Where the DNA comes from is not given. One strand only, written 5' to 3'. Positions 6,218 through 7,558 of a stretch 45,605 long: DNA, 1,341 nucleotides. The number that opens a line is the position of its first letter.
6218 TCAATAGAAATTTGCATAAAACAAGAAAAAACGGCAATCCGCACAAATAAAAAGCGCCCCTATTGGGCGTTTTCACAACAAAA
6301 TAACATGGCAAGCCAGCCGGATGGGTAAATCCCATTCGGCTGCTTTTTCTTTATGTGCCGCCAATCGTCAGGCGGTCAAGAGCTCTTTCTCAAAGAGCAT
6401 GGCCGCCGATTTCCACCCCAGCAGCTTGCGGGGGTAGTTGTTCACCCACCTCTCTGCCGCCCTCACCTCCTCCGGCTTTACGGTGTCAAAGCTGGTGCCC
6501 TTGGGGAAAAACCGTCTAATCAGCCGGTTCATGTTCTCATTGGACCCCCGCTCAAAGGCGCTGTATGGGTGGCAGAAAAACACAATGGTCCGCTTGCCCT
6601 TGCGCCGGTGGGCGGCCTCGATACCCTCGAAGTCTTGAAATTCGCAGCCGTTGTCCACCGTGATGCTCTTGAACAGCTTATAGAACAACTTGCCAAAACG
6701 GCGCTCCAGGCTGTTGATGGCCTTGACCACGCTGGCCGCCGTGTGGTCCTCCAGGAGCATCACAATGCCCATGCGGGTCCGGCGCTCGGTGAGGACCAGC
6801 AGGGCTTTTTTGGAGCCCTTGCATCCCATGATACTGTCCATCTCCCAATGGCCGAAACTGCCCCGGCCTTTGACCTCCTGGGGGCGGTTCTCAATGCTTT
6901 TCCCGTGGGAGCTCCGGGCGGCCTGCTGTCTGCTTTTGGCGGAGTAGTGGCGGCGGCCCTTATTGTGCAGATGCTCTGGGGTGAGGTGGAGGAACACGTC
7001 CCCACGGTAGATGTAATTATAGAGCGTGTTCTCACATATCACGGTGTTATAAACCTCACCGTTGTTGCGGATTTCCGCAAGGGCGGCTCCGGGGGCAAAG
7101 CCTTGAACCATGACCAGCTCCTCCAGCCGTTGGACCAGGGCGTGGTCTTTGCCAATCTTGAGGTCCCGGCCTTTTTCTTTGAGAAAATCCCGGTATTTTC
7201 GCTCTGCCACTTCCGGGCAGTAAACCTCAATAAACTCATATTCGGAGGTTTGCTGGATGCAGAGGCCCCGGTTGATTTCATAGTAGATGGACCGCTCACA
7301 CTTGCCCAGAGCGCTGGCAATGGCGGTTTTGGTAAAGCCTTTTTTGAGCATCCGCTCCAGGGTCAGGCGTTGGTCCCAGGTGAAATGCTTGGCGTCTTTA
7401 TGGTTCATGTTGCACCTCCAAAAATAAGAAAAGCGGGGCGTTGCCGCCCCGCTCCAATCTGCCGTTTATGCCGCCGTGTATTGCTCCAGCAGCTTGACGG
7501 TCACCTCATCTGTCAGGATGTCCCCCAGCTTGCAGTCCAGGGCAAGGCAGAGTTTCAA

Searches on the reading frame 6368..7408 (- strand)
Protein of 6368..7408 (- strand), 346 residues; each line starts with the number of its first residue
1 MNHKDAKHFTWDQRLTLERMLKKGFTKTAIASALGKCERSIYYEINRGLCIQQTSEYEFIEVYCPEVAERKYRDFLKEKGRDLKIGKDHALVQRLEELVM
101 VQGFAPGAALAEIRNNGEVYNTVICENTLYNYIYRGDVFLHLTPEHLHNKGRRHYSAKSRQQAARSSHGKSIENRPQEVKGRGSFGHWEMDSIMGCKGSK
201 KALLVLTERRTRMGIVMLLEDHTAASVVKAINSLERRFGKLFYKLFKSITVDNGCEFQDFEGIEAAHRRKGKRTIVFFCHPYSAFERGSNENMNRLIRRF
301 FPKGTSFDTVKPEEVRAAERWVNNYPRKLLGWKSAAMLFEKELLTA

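Call 81: search_protein_families(library=phrogs, proteins=[window:6368-7408:-], max_evalue=0.00001)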
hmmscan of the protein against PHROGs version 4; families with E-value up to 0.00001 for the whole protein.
window:6368-7408:- (346 aa): 6 families
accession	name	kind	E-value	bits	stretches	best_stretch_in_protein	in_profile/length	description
phrog_4646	-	integration and excision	4.1e-112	375.8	1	4-344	2-340/344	transposase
phrog_4410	-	unknown function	2.1e-38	132.7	1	178-343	3-159/163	-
phrog_5904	-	unknown function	1.3e-09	39.2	1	276-342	17-83/88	-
phrog_13695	-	unknown function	1.4e-09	38.5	1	169-224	12-66/76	-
phrog_16079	-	unknown function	1.9e-09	38.3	1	190-258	1-66/67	-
phrog_11420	-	DNA, RNA and nucleotide metabolism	5.4e-08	33.9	1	6-82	4-78/82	DNA binding protein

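Call 82: search_protein_families(library=pfam, proteins=[window:6368-7408:-], max_evalue=0.001)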
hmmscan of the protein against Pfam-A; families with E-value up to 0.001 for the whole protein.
window:6368-7408:- (346 aa): 2 families
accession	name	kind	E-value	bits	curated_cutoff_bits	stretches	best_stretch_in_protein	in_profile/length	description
PF00665.32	rve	-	1.7e-06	28.7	32.6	1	184-262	4-85/102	Integrase core domain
PF13936.12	HTH_38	-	0.00017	21.7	27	1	7-48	3-44/44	Helix-turn-helix domain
